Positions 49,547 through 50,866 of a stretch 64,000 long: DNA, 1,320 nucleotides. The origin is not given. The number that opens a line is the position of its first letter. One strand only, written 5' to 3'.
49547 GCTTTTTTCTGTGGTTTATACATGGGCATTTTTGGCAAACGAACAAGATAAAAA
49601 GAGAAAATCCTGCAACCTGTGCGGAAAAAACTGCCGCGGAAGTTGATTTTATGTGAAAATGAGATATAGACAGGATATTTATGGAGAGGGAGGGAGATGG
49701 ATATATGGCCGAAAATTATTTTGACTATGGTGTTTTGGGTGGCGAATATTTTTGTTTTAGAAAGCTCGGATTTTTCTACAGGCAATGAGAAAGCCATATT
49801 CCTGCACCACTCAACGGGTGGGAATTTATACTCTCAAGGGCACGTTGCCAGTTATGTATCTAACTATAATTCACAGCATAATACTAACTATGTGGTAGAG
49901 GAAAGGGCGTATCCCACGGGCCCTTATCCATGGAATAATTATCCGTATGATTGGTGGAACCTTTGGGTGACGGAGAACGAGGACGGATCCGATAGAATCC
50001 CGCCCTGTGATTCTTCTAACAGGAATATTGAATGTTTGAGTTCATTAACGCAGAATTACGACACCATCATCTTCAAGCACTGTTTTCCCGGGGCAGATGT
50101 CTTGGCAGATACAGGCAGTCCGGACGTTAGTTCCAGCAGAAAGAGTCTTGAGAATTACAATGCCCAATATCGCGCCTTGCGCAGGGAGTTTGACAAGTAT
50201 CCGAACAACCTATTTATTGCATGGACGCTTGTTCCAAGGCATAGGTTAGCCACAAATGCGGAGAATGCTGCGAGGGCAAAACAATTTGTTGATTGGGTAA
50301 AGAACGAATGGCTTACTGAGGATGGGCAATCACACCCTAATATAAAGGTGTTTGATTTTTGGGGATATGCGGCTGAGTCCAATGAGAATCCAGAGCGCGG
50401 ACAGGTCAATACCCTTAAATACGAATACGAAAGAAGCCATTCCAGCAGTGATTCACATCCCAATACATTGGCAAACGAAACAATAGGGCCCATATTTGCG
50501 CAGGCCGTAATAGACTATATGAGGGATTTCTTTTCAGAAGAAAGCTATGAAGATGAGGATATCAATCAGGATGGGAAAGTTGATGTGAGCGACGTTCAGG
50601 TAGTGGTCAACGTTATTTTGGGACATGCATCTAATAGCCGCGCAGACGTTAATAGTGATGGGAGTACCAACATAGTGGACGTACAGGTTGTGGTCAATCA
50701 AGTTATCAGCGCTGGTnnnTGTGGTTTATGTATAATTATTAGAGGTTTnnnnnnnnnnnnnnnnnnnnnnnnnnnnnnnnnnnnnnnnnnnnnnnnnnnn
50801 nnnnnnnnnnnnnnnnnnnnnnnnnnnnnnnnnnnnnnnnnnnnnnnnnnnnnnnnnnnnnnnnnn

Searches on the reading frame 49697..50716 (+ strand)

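Call 20: search_protein_families(library=pfam, proteins=[window:49697-50716:+], max_evalue=0.0001)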
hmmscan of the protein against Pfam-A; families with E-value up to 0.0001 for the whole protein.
window:49697-50716:+ (340 aa): 1 family
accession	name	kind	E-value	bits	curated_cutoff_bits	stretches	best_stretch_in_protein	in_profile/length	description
PF00404.24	Dockerin_1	-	5.3e-08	33.4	22.9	1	287-336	2-56/57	Dockerin type I domain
